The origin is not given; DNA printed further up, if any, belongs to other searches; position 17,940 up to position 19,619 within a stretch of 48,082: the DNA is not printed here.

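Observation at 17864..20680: Orphan three-gene cassette (2TM-MORN protein / CARF-HEPN protein / Zn-ribbon mini-protein) between recO and an IS256 remnant: candidate undescribed defence or toxin module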

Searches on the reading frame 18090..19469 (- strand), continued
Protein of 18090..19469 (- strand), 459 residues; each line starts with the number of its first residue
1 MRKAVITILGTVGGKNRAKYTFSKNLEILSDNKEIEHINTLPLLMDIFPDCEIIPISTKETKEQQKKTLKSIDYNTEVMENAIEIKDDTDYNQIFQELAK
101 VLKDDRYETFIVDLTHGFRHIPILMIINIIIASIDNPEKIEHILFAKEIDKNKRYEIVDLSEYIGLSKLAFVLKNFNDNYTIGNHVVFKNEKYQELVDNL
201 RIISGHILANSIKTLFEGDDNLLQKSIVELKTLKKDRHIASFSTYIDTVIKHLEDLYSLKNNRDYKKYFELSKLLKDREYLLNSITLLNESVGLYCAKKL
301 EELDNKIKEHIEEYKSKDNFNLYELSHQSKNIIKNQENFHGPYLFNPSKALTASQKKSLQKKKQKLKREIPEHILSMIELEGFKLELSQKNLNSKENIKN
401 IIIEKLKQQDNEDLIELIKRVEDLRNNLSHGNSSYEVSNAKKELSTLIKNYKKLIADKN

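Call 54: fold_search(model_id=the predicted structure, library=pdb)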
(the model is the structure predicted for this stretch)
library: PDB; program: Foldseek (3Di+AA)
matches with E <= 10: 345; with E <= 0.001: 12
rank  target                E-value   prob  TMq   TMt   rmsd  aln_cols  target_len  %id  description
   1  8y7g_B                2.6e-08  1.00  0.54  0.47   8.6       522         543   16  Crystal structure of the Marinitoga sp. Csx1-Crn2 H495A mutant in complex with cyclic-tetraadenylate (cA4) (released 2024-07-17)
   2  8y6z                  3.0e-08  1.00  0.50  0.45   9.1       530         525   16  Crystal structure of the Marinitoga sp. Csx1-Crn2 fusion ribonuclease of type III CRISPR (released 2024-07-17)
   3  8y7g_A                5.0e-08  1.00  0.53  0.46  10.0       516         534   17  Crystal structure of the Marinitoga sp. Csx1-Crn2 H495A mutant in complex with cyclic-tetraadenylate (cA4) (released 2024-07-17)
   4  6qzt_A                7.7e-08  1.00  0.41  0.41  15.7       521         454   12  Crystal structure of Csx1 from Sulfolobus islandicus orthorhombic form (released 2019-10-02)
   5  8y75_D                3.9e-06  1.00  0.34  0.46   7.3       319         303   21  Crystal structure of the CARF-HTH domain of Csx1-Crn2 from Marinitoga sp. (released 2024-07-17)
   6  8jbc_B                9.7e-06  1.00  0.27  0.27  14.7       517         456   12  Crystal Structure of the Csm6 K137A mutant from Thermus thermophilus HB8 in its apo form (released 2023-12-13)
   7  5fsh_B                2.0e-05  1.00  0.29  0.30  14.3       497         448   12  Crystal structure of Thermus thermophilus Csm6 (released 2016-01-27)
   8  5fsh_A                4.1e-05  1.00  0.30  0.30  14.1       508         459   12  Crystal structure of Thermus thermophilus Csm6 (released 2016-01-27)
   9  8jbb_A                6.9e-05  1.00  0.36  0.36  12.3       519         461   12  Crystal Structure of the Csm6 from Thermus thermophilus HB8 in complex with A2>p (released 2023-12-13)
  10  8jbc_A                7.6e-05  1.00  0.30  0.29  14.3       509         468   12  Crystal Structure of the Csm6 K137A mutant from Thermus thermophilus HB8 in its apo form (released 2023-12-13)
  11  8jbb_B                1.2e-04  1.00  0.30  0.30  14.1       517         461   11  Crystal Structure of the Csm6 from Thermus thermophilus HB8 in complex with A2>p (released 2023-12-13)
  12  8jh1_B                4.4e-04  1.00  0.33  0.33  13.5       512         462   12  Crystal Structure of the Csm6 Y161A mutant from Thermus thermophilus HB8 in complex with cyclic-tetraadenylate (cA4) (released 2023-12-13)
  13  6wxw_A                1.4e-02  0.97  0.21  0.25  20.2       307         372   14  crystal structure of apo Card1 (released 2020-12-30)
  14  8y7f_A                6.4e-02  0.99  0.30  0.36  10.2       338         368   14  Crystal structure of CARF domain-truncated Csx1-Crn2 from Marinitoga sp. (released 2024-07-17)
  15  2ob1_A                9.9e-02  0.96  0.18  0.24   5.8       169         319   15  ppm1 with 1,8-ANS (released 2007-01-30)
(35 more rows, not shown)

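Call 57: list_cluster_members(proteins=[window:18090-19469:-, window:19420-20610:-, window:17864-18040:-, window:20681-21301:-, window:15906-16430:+, window:15169-15906:+])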
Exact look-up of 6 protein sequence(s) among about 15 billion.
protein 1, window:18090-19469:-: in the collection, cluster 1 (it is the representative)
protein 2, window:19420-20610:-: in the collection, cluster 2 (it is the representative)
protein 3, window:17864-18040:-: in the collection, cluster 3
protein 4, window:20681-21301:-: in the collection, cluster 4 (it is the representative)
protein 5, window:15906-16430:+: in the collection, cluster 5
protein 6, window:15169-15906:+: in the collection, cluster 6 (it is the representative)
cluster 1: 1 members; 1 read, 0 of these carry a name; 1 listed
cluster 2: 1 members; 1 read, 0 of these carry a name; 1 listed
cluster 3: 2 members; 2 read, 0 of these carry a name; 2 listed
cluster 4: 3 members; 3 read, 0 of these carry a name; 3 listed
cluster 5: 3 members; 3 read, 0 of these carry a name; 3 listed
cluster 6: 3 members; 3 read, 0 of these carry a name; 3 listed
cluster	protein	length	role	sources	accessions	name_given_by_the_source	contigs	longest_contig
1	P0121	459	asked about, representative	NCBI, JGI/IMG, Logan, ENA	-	-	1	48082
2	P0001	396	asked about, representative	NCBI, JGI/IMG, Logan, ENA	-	-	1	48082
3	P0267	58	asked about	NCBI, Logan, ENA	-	-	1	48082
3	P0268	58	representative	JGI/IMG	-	-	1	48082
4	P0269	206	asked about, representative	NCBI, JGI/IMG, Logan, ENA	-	-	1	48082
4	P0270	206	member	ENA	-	-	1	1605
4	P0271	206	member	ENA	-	-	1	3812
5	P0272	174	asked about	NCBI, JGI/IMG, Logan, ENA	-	-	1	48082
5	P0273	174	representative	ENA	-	-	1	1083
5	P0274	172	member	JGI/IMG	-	-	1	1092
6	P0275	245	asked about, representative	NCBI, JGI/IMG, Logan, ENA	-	-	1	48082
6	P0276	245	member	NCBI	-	-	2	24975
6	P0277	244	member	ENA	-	-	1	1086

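Call 58: find_encoding_contigs(protein=P0276, flank=10000, max_places=4)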
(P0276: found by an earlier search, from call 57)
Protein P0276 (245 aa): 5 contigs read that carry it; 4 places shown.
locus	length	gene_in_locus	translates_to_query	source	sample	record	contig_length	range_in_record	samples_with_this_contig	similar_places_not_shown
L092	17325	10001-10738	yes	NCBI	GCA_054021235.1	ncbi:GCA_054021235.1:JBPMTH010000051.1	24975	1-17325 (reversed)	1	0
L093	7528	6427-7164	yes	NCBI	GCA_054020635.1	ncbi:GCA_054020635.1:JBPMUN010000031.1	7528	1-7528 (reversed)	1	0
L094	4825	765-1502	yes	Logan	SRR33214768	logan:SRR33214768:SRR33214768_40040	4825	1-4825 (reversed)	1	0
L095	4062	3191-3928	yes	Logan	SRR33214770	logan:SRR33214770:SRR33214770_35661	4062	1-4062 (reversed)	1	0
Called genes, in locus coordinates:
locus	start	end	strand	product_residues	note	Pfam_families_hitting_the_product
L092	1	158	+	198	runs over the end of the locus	PF14681:UPRTase, PF00156:Pribosyltran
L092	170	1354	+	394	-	PF00202:Aminotran_3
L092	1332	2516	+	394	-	PF02321:OEP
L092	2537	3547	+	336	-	PF02636:Methyltransf_28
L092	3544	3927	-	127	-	PF01648:ACPS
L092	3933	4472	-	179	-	PF03748:FliL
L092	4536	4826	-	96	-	-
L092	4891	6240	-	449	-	PF18073:Zn_ribbon_LapB, PF00154:RecA_N (weak), PF13481:AAA_25, PF03796:DnaB_C, PF06745:ATPase, PF23442:DUF7125 (weak), PF00004:AAA (weak), PF13541:ChlI, +3 more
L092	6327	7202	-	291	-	PF13604:AAA_30 (weak), PF00448:SRP54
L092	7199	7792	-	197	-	PF08534:Redoxin, PF00578:AhpC-TSA, PF00085:Thioredoxin, PF13098:Thioredoxin_2, PF13905:Thioredoxin_8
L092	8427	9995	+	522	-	PF12072:RNase_Y_N, PF00013:KH_1 (faint), PF08668:HDOD (faint), PF01966:HD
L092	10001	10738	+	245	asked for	-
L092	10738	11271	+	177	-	PF00027:cNMP_binding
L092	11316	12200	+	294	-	-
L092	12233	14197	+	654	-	PF00990:GGDEF, PF00563:EAL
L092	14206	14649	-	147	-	PF03473:MOSC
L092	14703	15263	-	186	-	PF01066:CDP-OH_P_transf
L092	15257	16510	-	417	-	PF20903:SPL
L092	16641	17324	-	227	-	?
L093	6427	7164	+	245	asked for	-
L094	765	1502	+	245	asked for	-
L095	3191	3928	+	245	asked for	-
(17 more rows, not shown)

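Call 59: find_encoding_contigs(protein=P0271, flank=10000, max_places=4)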
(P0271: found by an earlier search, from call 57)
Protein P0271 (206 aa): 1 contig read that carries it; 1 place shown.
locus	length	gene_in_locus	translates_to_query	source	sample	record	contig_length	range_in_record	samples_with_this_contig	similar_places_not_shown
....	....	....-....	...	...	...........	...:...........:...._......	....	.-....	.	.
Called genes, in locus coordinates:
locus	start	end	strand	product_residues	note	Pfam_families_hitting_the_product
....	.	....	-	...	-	?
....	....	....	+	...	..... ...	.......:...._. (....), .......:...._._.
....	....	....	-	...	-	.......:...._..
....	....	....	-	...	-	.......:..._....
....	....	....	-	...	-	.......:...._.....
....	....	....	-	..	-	-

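Call 62: search_dna_similar(query=window:18090-19469:-, collection=plasmids, mode=protein, max_rows=10)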
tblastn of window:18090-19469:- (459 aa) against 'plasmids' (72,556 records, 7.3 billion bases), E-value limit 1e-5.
Records with a match: 1; places in all: 1; records where one place covers at least 80% of the query: 0.
Best place of each record, by identity: <60% 1.
By first word of the organism name: Arcobacter 1.
By predicted mobility (MOB-suite, as given by PLSDB): non-mobilizable 1.
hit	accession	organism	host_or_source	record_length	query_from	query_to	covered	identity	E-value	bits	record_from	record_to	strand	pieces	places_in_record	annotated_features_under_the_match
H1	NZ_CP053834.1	Arcobacter cloacae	cell culture,Sewage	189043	2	335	73%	34.9%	2e-31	135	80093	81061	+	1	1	TM1812 family CRISPR-associated protein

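Call 63: search_dna_similar(query=window:18090-19469:-, collection=phages, mode=protein, max_rows=10)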
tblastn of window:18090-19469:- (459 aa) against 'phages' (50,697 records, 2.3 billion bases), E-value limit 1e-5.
No match.

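Call 75: search_protein_families(library=pfam, proteins=[L074:4731-6818:-, L074:6828-7301:-, L074:7437-7868:-, L074:8174-9022:+, L074:9015-9590:+, L074:9668-11743:+, L074:11790-12947:-, L074:13061-15661:+, L074:15729-18944:-], max_evalue=0.001)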
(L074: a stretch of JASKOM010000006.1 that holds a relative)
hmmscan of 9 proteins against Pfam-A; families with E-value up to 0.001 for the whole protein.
L074:4731-6818:- (695 aa): 8 families
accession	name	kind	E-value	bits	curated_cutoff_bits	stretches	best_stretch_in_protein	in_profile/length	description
PF00009.33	GTP_EFTU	-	1.3e-69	234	26.5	1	9-284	2-188/188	Elongation factor Tu GTP binding domain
PF03764.24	EFG_IV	-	4e-48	162.6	24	1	482-601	1-121/121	Elongation factor G, domain IV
PF14492.12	EFG_III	-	5.7e-35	119.7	27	1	407-480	1-74/75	Elongation Factor G, domain III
PF00679.30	EFG_C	-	9.8e-32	109.3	27.9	1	604-689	2-88/89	Elongation factor G C-terminus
PF03144.31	GTP_EFTU_D2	-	5.9e-17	62.3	30.3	1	327-394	1-73/73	Elongation factor Tu domain 2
PF22042.2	EF-G_D2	-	1.3e-16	60.9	27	1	313-395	2-83/84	Elongation factor G domain 2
PF16658.11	RF3_C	-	1.1e-05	25.7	40.1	1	415-495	14-94/132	Class II release factor RF3, C-terminal domain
PF01926.29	MMR_HSR1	-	0.00078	20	21.9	0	57-136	28-113/113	50S ribosome-binding GTPase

L074:6828-7301:- (157 aa): 1 family
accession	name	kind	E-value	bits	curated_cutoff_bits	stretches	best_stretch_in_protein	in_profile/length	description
PF00177.27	Ribosomal_S7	-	3.3e-63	212.1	24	1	1-150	1-148/148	Ribosomal protein S7p/S5e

L074:7437-7868:- (143 aa): 1 family
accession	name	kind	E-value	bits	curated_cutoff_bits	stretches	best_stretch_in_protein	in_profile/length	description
PF00164.32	Ribosom_S12_S23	-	1.7e-37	128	22.3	1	18-122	2-108/110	Ribosomal protein S12/S23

L074:8174-9022:+ (282 aa): 1 family
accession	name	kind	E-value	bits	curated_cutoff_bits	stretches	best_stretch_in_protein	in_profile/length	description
PF02091.20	tRNA-synt_2e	-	8.2e-143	475.1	27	1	4-279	1-275/278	Glycyl-tRNA synthetase alpha subunit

L074:9015-9590:+ (191 aa): 0 families

L074:9668-11743:+ (691 aa): 0 families

L074:11790-12947:- (385 aa): 1 family
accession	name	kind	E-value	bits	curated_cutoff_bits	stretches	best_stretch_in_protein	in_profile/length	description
PF13632.12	Glyco_trans_2_3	-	2.1e-07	31.4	27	1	135-328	6-197/198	Glycosyl transferase family group 2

L074:13061-15661:+ (866 aa): 5 families
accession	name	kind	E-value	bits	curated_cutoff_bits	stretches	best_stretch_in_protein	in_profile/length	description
PF13632.12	Glyco_trans_2_3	-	1.9e-26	93.5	27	1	524-724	1-195/198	Glycosyl transferase family group 2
PF00535.33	Glycos_transf_2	-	1.2e-24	87.6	23.3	1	438-606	1-163/168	Glycosyl transferase family 2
PF13641.12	Glyco_tranf_2_3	-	3.4e-22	80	27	1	437-664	3-230/230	Glycosyltransferase like family 2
PF00332.24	Glyco_hydro_17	-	6e-08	33.1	28.2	1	240-317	225-303/306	Glycosyl hydrolases family 17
PF13506.12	Glyco_transf_21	-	1.4e-05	25.1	21.7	1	521-662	30-173/174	Glycosyl transferase family 21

L074:15729-18944:- (1071 aa): 4 families
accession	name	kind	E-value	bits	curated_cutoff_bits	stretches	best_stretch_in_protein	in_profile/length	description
PF25120.1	DUF7814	-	3.2e-57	194.3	27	1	132-326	1-218/228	Domain of unknown function (DUF7814)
PF23653.1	DUF7149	-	5.1e-30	105.2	27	1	1-131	100-239/239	Domain of unknown function (DUF7149)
PF07669.17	Eco57I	-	7.7e-24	85.1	25.3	2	690-823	38-165/171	Eco57I restriction-modification methylase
PF20473.4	MmeI_Mtase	-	7.2e-11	42.2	27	1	392-521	6-86/259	MmeI, DNA-methyltransferase domain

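Call 79: search_protein_families(library=phrogs, proteins=[window:18090-19469:-], max_evalue=0.01)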
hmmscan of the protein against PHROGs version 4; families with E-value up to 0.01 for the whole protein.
window:18090-19469:- (459 aa): 0 families

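Call 80: search_protein_families(library=pfam, proteins=[L092:11316-12200:+], max_evalue=0.01)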
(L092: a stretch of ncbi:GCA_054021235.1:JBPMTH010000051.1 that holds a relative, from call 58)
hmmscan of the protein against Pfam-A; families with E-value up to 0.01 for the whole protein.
L092:11316-12200:+ (294 aa): 3 families
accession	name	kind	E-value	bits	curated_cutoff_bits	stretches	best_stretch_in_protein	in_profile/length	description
PF09084.16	NMT1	-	5.6e-05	23.6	20.5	1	40-238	4-209/216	NMT1/THI5 like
PF13379.11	NMT1_2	-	0.0018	18.5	24.7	1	35-125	13-109/252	NMT1-like family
PF13591.12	MerR_2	-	0.0069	16.6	29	0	106-148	31-72/84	MerR HTH family regulatory protein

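Call 84: find_related_loci(query=A1, collection=viral_contigs, flank=8000)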
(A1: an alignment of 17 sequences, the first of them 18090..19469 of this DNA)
Query A1 (459 aa) in viral_contigs; peptide patterns used: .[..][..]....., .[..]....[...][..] (x = any residue, [..] = any of these).
85 stretches matched a pattern, but none encodes a relative of the query by tblastn (E <= 1e-3).
